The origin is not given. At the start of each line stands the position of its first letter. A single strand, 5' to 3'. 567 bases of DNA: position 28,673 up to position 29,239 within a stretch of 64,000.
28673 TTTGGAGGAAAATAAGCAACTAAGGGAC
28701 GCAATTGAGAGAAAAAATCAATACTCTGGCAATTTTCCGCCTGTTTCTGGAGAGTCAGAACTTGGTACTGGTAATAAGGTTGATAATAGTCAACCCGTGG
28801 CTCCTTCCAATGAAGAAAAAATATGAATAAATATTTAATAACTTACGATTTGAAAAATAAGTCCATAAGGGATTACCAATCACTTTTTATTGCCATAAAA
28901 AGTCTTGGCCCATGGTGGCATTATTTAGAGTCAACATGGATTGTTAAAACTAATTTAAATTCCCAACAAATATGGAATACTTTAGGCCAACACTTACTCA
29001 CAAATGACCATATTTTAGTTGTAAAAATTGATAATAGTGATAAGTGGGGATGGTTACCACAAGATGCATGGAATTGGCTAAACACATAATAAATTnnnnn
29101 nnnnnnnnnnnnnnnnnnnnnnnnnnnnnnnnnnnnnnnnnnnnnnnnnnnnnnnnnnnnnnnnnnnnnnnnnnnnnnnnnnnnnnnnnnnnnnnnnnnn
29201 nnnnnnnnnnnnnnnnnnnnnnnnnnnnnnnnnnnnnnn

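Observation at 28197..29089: Two unknown, translationally coupled ORFs embedded between mod and res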

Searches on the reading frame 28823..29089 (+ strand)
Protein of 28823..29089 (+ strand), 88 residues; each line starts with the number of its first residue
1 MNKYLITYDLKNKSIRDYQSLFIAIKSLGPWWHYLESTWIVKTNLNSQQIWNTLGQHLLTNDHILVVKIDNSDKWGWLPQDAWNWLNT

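Call 3: search_protein_families(library=pfam, proteins=[window:28823-29089:+], max_evalue=1)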
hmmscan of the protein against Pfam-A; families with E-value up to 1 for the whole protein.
window:28823-29089:+ (88 aa): 0 families

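Call 4: search_protein_families(library=padloc, proteins=[window:28823-29089:+], max_evalue=1)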
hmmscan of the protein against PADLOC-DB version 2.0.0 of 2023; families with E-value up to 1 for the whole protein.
window:28823-29089:+ (88 aa): 1 family
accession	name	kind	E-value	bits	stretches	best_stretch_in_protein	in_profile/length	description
PDLC01756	Cas2g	-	0.028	12.5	1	2-73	4-73/96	-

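Call 5: search_protein_families(library=ncbifam, proteins=[window:28823-29089:+], max_evalue=1)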
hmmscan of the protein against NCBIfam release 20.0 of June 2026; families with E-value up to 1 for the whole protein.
window:28823-29089:+ (88 aa): 0 families

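Call 6: find_homologous_proteins(query=window:28823-29089:+, max_evalue=0.001)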
Query window:28823-29089:+ (88 aa): 234 proteins with E <= 0.001 among 234 candidates; the best 120 are listed.
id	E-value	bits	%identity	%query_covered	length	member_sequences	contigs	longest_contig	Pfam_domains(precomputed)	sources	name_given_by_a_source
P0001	5.1e-49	182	92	100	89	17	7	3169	-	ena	-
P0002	1.7e-47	177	90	100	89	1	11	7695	-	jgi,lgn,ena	-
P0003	2.1e-44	167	85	100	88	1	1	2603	-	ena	-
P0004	1.5e-43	165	78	100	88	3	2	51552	-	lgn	-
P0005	1.6e-43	165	83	100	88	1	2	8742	-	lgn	-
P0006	1.9e-43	164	81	100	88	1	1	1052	-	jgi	jgi:hypothetical protein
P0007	3.9e-43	163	82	100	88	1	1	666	-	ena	-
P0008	4.3e-43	163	85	100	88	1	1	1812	-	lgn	-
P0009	5.9e-43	163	82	100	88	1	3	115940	-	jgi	jgi:hypothetical protein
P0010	3.2e-42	160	80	100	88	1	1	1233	-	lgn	-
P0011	1.0e-41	159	76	100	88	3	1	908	-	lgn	-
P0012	1.7e-41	158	77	100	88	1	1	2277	-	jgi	jgi:hypothetical protein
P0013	3.0e-41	157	76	100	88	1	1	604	-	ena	-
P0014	4.4e-41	157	80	100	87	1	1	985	-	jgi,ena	-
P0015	4.6e-41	157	77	100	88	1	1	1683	-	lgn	-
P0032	6.2e-38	147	72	100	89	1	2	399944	-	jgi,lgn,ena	-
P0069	1.9e-23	100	53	98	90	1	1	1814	PF09827.15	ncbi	-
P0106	4.7e-20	89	58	100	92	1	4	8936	PF09827.15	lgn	-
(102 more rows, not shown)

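Call 11: find_related_loci(query=A1, collection=genome_contigs, flank=8000)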
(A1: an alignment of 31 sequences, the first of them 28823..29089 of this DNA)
Query A1 (88 aa) in genome_contigs; peptide patterns used: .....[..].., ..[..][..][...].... (x = any residue, [..] = any of these).
275 stretches matched a pattern; 215 encode a relative of the query (tblastn E <= 1e-3); the best 80 are kept; 80 distinct loci.
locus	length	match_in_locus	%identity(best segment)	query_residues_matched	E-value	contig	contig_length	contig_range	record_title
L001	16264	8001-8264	73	1-88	9e-42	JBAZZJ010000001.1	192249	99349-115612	MAG: Candidatus Paceibacterota bacterium isolate SO_2017_GW3_13 scaffold_88_c1_OW296A_2017, whole genome shotgun sequenc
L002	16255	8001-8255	57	3-88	2e-28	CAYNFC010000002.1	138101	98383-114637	MAG TPA_asm: uncultured Gammaproteobacteria bacterium isolate binchicken_co266_245 genome assembly, contig: NODE_290_len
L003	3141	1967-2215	51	4-88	1e-26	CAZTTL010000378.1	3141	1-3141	MAG TPA_asm: uncultured Rhodoplanes sp. isolate SRP214966_co3_393 genome assembly, contig: NODE_71590_length_3141_cov_2.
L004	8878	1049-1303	49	4-88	1e-26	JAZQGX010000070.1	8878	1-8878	MAG: Kiritimatiellia bacterium isolate T1900044629_TS20190095.MAGScoT_cleanbin_000040 SGB_1001_k141_1962767, whole genom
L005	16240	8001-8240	51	6-87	2e-25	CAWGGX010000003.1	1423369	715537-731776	MAG: uncultured Alphaproteobacteria bacterium isolate MFD01716.bin.2.148 genome assembly, contig: contig_7483, whole gen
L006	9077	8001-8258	51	1-88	4e-25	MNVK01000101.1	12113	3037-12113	MAG: Nitrospirae bacterium CG1_02_44_142 cg1_0.2_scaffold_6306_c, whole genome shotgun sequence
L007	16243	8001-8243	52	5-86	4e-25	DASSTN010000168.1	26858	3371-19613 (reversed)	MAG TPA_asm: Intrasporangium sp. isolate SMAG_U542 k141_2080844, whole genome shotgun sequence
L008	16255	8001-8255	48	1-87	8e-25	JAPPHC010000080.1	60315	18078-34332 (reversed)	MAG: Gammaproteobacteria bacterium isolate RHO1_bin_71 NODE_1111_length_60315_cov_280.897975, whole genome shotgun seque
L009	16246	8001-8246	55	4-87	1e-24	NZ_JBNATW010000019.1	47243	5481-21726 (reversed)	MAG: Thermovenabulum sp. isolate Kamch4342-3A-MB-03 bin7.fa-19, whole genome shotgun sequence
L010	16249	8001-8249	51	4-88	1e-24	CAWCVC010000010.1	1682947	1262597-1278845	MAG: uncultured Alphaproteobacteria bacterium isolate MFD04944.bin.1.319 genome assembly, contig: contig_54003, whole ge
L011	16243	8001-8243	51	5-86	5e-24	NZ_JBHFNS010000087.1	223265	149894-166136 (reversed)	Floridaenema fluviatile BLCC-F154 k141_3285, whole genome shotgun sequence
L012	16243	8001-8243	54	5-87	5e-24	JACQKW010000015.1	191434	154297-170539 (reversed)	MAG: Candidatus Liptonbacteria bacterium isolate NC_groundwater_1187_Ag_S-0.1um_53_80 S_p1_S3_coassembly_k141_2446690, w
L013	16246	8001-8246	54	4-87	5e-24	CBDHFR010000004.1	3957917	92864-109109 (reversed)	MAG: Rhodospirillaceae bacterium isolate 78a68249-97fb-475d-9422-75db5b547fb3 genome assembly, contig: contig_4, whole g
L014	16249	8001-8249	54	5-88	1e-23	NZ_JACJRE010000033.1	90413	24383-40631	Tolypothrix sp. FACHB-123 contig33, whole genome shotgun sequence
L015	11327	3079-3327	53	4-88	2e-23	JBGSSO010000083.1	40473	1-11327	MAG: Nitrospirales bacterium isolate JTS-AC384 k141_3626620, whole genome shotgun sequence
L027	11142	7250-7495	50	5-88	2e-22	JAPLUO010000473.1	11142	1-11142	MAG: candidate division WOR-3 bacterium isolate LacPavin_0920_WC90_MAG_62_12 LacPavin_0920_WC90_scaffold_136305, whole g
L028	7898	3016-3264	49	4-88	1e-22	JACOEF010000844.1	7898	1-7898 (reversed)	MAG: Nitrospira sp. isolate S0bin1_add k99_227155, whole genome shotgun sequence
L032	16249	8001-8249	49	4-88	2e-22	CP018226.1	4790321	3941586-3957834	Rhizobiales bacterium IMCC20636 chromosome, complete genome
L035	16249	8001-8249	48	4-88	5e-22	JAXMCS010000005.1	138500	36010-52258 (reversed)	MAG: Hyphomicrobiales bacterium isolate STL-PRO16 C4.148.fa-5, whole genome shotgun sequence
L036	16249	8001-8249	48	4-88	4e-22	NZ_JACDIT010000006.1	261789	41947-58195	Chthonobacter albigriseus strain KCTC 42450 Scaffold6, whole genome shotgun sequence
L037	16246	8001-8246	49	4-87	6e-22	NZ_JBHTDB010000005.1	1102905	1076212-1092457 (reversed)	Chelatococcus sp. GCM10030263 strain CPCC 101691 soapdenovo_K_105_5, whole genome shotgun sequence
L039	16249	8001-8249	51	4-88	7e-22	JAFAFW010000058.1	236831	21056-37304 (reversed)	MAG: Proteobacteria bacterium isolate OH_SBlB_191 k127_961921, whole genome shotgun sequence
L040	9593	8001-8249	47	4-88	7e-22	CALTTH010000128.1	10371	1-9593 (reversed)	MAG: uncultured Hyphomicrobiales bacterium isolate gigFF9PXRE_bin.4.MAG genome assembly, contig: NODE_1322_length_10371_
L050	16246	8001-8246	51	4-86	2e-21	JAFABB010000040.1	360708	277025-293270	MAG: Bacillota bacterium isolate OH_SBB_108 k127_59586, whole genome shotgun sequence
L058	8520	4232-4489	48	1-87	6e-21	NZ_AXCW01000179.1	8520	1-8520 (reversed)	Actinotalea ferrariae CF5-4 contig190, whole genome shotgun sequence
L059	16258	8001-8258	44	1-88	8e-21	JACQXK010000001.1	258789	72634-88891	MAG: Candidatus Omnitrophota bacterium isolate NC_groundwater_1513_Pr4_B-0.1um_40_4 SR1-18-B1_scaffold_87244, whole geno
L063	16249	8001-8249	45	4-88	7e-21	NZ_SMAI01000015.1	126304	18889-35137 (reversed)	Aquabacter spiritensis strain DSM 9035 Ga0244660_115, whole genome shotgun sequence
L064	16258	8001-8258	48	1-87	9e-21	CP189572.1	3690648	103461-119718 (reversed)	Propionibacteriaceae bacterium Y1685 chromosome, complete genome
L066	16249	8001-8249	48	4-88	1e-20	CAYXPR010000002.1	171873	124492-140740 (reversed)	MAG TPA_asm: uncultured Rickettsiales bacterium isolate SRP287051_co2_121 genome assembly, contig: NODE_151_length_17187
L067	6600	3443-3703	45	1-88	1e-20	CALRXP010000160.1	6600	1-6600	MAG: Candidatus Endomicrobium trichonymphae isolate JJ-MEM5D2-223-10-m2-bin112 genome assembly, contig: JJ-MEM5D2-223-C1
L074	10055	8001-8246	48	4-86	5e-20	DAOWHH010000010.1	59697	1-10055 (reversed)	MAG TPA_asm: bacterium isolate CSMAG_2012 CSMAG_2012_k141_1871874_length_59697_cov_18.4225, whole genome shotgun sequenc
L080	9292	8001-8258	40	1-88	7e-20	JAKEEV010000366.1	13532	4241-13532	MAG: Planctomycetia bacterium isolate PMV_1_maxbin.004 PMV_1_maxbin.004.k101_284886, whole genome shotgun sequence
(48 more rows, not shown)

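Call 17: predict_structure(alignment_id=A1)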
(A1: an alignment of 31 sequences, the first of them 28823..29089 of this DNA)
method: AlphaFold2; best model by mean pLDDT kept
length: 88 residues; sequences in the alignment: 31
mean_pLDDT: 91.5   pTM: 0.81
mean pLDDT of the five models: 91.5, 91.2, 89.6, 89.1, 87.4
residues with pLDDT >= 90: 59; 70-90: 29; 50-70: 0; < 50: 0
segments of 3 or more residues with pLDDT < 50: none
pLDDT, mean of each block of 10 residues (from residue 1): 94 87 97 89 97 95 94 82 87
secondary structure, 60 per line:
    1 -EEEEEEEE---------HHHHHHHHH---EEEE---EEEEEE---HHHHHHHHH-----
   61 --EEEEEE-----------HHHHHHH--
elements in order: E2-9 H19-27 E31-34 E38-43 H47-55 E63-68 H80-86

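Call 24: search_protein_families(library=pfam, proteins=[L063:6038-6820:-, L039:6820-7266:-, L066:7272-7853:-, L036:1085-4498:-, L037:6474-7364:-, L037:8283-8543:+, L006:7651-7998:+, L028:2147-2869:+, L058:5728-6723:+, L064:10488-12242:+], max_evalue=0.01)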
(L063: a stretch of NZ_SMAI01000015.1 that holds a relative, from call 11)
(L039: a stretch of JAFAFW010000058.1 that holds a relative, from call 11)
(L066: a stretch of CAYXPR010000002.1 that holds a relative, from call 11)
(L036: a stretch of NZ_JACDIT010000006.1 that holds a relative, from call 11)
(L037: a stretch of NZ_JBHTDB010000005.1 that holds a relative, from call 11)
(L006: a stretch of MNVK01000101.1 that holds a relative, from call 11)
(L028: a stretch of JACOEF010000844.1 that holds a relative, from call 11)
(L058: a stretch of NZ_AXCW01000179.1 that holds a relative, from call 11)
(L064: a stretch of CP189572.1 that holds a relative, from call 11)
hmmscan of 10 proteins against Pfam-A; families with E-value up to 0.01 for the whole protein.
L063:6038-6820:- (260 aa): 1 family
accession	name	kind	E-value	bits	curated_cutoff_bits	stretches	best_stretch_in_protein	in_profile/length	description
PF06114.19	Peptidase_M78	-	1.9e-16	60.4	22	1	51-151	27-122/123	IrrE N-terminal-like domain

L039:6820-7266:- (148 aa): 0 families

L066:7272-7853:- (193 aa): 1 family
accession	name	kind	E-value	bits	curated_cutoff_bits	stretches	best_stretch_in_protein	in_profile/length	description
PF04542.20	Sigma70_r2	-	0.00013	22.1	24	1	33-88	12-70/71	Sigma-70 region 2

L036:1085-4498:- (1137 aa): 1 family
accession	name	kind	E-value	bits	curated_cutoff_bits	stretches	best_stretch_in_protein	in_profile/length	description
PF04851.21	ResIII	-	2.7e-12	47.4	22.5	1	104-348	7-163/164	Type III restriction enzyme, res subunit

L037:6474-7364:- (296 aa): 1 family
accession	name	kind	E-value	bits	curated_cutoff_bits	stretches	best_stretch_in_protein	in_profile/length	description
PF13280.12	WYL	-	4.1e-11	43.2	21.8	1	126-194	2-68/70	WYL domain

L037:8283-8543:+ (86 aa): 0 families

L006:7651-7998:+ (115 aa): 1 family
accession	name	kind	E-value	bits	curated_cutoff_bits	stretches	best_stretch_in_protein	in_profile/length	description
PF02674.22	Colicin_V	-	0.0022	18.4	29.3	1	21-75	65-122/144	Colicin V production protein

L028:2147-2869:+ (240 aa): 2 families
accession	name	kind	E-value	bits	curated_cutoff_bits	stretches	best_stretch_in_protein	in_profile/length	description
PF06114.19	Peptidase_M78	-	1.4e-06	28.5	22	1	102-223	39-122/123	IrrE N-terminal-like domain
PF05572.19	Peptidase_M43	-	0.0068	16.8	23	1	87-130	50-93/152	Pregnancy-associated plasma protein-A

L058:5728-6723:+ (331 aa): 2 families
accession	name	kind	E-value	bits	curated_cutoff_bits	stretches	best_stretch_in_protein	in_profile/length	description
PF18144.7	SMODS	-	1.7e-33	116.6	26.5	1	1-164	1-163/164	Second Messenger Oligonucleotide or Dinucleotide Synthetase domain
PF21654.3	DncV-like_NTFase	-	5.7e-11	43.6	24.9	1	51-128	5-87/90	Cyclic GMP-AMP synthase DncV-like, nucleotidyltransferase domain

L064:10488-12242:+ (584 aa): 2 families
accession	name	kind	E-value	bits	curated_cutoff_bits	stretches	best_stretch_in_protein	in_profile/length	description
PF00899.27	ThiF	-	1.8e-17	63.7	28.1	1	344-462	22-144/238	ThiF family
PF14457.11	Prok-E2_A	-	2.2e-11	43.9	25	1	26-145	10-138/163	Prokaryotic E2 family A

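Call 34: search_protein_families(library=pfam, proteins=[L059:6853-7998:+, L001:7147-7995:+, L012:6904-7869:+, L004:138-1046:+, L067:2239-3450:+, L080:7620-7985:+, L002:7626-7982:+, L032:8287-8511:+, L035:7502-7747:+], max_evalue=0.05)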
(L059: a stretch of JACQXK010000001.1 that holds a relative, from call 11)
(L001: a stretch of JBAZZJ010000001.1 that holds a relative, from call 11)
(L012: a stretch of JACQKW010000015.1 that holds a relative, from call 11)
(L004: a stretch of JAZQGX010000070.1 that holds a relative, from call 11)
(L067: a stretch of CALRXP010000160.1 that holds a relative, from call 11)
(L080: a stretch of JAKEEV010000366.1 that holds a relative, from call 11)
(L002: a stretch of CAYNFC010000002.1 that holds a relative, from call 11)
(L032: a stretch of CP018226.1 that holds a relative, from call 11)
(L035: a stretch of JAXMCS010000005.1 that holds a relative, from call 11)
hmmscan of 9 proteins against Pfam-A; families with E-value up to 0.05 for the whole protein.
L059:6853-7998:+ (381 aa): 3 families
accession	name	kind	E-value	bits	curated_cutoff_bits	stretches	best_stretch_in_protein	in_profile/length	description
PF13289.12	SIR2_2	-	7.7e-07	29.7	24.5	1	132-271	2-94/141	SIR2-like domain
PF03063.25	Prismane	-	0.011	14.8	27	1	32-134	309-387/513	Prismane/CO dehydrogenase family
PF16263.11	DUF4917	-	0.019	14.8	28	1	76-147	57-126/311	Domain of unknown function (DUF4917)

L001:7147-7995:+ (282 aa): 4 families
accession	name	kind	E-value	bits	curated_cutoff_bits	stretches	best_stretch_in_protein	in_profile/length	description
PF16289.11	PIN_12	-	3.7e-12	47.4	32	1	18-199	1-165/172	PIN domain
PF13470.12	PIN_3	-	0.0089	17.3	27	1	18-104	2-76/115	PIN domain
PF01850.27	PIN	-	0.015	16.4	23.6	0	18-89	1-48/120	PIN domain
PF00213.23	OSCP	-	0.049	14.2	22.3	0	23-60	55-91/172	ATP synthase delta (OSCP) subunit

L012:6904-7869:+ (321 aa): 1 family
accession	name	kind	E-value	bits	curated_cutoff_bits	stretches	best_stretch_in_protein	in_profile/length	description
PF00899.27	ThiF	-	7.2e-36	124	28.1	1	42-302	2-236/238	ThiF family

L004:138-1046:+ (302 aa): 0 families

L067:2239-3450:+ (403 aa): 1 family
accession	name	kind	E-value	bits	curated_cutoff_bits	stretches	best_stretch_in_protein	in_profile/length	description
PF13957.12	YafO_toxin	-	0.034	14.7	25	0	96-176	17-96/101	Toxin YafO, type II toxin-antitoxin system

L080:7620-7985:+ (121 aa): 1 family
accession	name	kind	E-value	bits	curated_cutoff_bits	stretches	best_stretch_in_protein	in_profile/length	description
PF00854.27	PTR2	-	0.0054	16.1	27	1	28-65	89-125/392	POT family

L002:7626-7982:+ (118 aa): 1 family
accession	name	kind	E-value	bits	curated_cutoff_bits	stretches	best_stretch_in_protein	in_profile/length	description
PF07584.16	BatA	-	0.043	14.7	25.9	1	55-91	11-48/77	Aerotolerance regulator N-terminal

L032:8287-8511:+ (74 aa): 1 family
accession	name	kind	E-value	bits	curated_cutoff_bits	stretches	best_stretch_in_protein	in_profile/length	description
PF09954.14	DUF2188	-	8.1e-23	80.8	22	1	6-65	1-62/62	Uncharacterized protein conserved in bacteria (DUF2188)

L035:7502-7747:+ (81 aa): 0 families

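Call 35: find_encoding_contigs(protein=P0009, flank=6000, max_places=1)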
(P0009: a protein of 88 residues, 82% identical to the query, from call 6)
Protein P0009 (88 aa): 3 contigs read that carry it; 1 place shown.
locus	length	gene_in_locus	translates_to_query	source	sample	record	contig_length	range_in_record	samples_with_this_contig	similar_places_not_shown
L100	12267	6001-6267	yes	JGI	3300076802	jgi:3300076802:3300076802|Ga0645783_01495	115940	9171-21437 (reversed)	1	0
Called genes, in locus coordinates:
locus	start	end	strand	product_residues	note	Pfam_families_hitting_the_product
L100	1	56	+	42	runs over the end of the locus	-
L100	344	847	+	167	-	-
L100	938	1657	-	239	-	PF03372:Exo_endo_phos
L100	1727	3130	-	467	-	-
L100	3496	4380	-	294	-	PF14022:DUF4238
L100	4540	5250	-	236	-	PF14528:LAGLIDADG_3 (faint)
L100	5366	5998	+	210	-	-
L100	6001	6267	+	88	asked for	-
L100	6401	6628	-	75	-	-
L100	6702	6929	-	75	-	-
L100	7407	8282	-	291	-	PF02786:CPSase_L_D2 (weak), PF08443:RimK, PF02222:ATP-grasp (weak), PF07478:Dala_Dala_lig_C (weak)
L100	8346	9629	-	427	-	PF14397:ATPgrasp_ST, PF14398:ATPgrasp_YheCD (faint), PF02655:ATP-grasp_3 (faint), PF08443:RimK (faint)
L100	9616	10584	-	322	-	PF14402:7TM_transglut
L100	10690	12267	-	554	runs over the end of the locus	PF01656:CbiA (faint), PF06418:CTP_synth_N, PF00117:GATase, PF07722:Peptidase_C26 (weak)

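Call 36: find_encoding_contigs(protein=P0032, flank=6000, max_places=1)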
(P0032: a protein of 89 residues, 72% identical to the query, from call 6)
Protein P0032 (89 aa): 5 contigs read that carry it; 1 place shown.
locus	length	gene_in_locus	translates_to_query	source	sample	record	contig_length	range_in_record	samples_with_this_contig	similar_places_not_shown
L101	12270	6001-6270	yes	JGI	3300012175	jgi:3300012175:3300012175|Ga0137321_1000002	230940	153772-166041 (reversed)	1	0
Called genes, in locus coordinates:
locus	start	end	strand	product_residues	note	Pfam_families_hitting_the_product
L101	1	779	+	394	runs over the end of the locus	PF22694:CtpB_N-like, PF00595:PDZ, PF13180:PDZ_2 (weak), PF17820:PDZ_6, PF03572:Peptidase_S41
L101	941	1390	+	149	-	PF01281:Ribosomal_L9_N, PF03948:Ribosomal_L9_C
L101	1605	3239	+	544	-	PF06418:CTP_synth_N, PF00117:GATase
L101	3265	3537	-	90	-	PF01016:Ribosomal_L27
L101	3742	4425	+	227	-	PF01255:Prenyltransf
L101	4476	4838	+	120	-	-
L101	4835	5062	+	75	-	-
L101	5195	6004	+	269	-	PF16289:PIN_12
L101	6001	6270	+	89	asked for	-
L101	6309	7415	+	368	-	PF12662:cEGF (faint), PF19202:DUF5874 (weak)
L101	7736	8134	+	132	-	PF00550:PP-binding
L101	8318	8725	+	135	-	-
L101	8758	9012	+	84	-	-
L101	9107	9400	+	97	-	-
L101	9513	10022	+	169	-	-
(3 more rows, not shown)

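Call 37: find_encoding_contigs(protein=P0004, flank=6000, max_places=1)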
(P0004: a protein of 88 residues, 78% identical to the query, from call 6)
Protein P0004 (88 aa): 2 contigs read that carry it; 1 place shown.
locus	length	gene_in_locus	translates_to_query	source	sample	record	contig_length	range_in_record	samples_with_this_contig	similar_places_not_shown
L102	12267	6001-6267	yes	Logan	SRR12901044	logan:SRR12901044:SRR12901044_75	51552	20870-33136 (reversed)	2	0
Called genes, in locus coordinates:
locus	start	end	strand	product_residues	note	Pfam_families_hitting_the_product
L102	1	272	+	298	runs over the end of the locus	PF03462:PCRF, PF00472:RF-1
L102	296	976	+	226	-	PF02463:SMC_N (faint), PF00005:ABC_tran, PF13175:AAA_15 (faint), PF13304:AAA_21 (weak)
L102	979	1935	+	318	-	PF18075:FtsX_ECD, PF02687:FtsX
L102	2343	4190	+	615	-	PF06418:CTP_synth_N, PF00117:GATase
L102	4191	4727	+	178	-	PF00583:Acetyltransf_1, PF13673:Acetyltransf_10, PF13508:Acetyltransf_7, PF08445:FR47 (weak)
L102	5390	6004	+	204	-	-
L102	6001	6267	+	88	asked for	-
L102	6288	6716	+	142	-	PF00293:NUDIX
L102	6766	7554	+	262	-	PF15515:MvaI_BcnI, PF09562:RE_LlaMI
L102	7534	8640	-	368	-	PF00145:DNA_methylase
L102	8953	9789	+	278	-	PF08242:Methyltransf_12 (faint), PF05175:MTS (weak), PF13489:Methyltransf_23 (weak), PF13847:Methyltransf_31, PF08241:Methyltransf_11, PF13649:Methyltransf_25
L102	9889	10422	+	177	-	PF13328:HD_4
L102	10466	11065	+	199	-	PF00561:Abhydrolase_1 (weak), PF06821:Ser_hydrolase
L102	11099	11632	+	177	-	-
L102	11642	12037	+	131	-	PF09945:DUF2177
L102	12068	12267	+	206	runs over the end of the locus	PF04832:SOUL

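Call 41: find_related_loci(query=A1, collection=viral_contigs, flank=6000)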
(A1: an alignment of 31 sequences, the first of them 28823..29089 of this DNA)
Query A1 (88 aa) in viral_contigs; peptide patterns used: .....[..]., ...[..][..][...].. (x = any residue, [..] = any of these).
57 stretches matched a pattern; 36 encode a relative of the query (tblastn E <= 1e-3); 36 distinct loci.
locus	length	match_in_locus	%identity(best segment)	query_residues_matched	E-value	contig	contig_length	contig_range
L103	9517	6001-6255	52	1-87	4e-24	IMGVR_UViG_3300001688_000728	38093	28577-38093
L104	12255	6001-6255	51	1-86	6e-24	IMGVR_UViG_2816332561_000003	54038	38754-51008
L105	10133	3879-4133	51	1-87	1e-21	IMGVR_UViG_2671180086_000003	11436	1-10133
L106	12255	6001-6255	49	4-88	2e-21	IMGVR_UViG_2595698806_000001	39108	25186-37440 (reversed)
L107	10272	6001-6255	49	4-88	2e-21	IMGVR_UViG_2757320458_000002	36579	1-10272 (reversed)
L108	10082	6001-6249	51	4-86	8e-21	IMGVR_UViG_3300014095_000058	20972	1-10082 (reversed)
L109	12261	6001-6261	48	1-86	4e-20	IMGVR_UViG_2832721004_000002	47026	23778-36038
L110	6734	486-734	45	4-88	3e-19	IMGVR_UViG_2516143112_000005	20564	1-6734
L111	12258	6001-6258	45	1-87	2e-18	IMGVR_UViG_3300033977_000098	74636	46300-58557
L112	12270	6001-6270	46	1-88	2e-18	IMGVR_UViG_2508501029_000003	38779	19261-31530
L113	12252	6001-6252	38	1-86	3e-18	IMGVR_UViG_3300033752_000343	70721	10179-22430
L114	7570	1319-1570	38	1-86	3e-18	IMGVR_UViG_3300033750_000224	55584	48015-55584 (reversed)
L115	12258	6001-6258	40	3-87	3e-16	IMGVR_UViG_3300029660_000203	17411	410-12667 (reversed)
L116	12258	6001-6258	39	3-87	3e-16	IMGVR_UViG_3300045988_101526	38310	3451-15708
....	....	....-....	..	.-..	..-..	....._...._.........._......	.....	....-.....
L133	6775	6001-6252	24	1-86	8e-5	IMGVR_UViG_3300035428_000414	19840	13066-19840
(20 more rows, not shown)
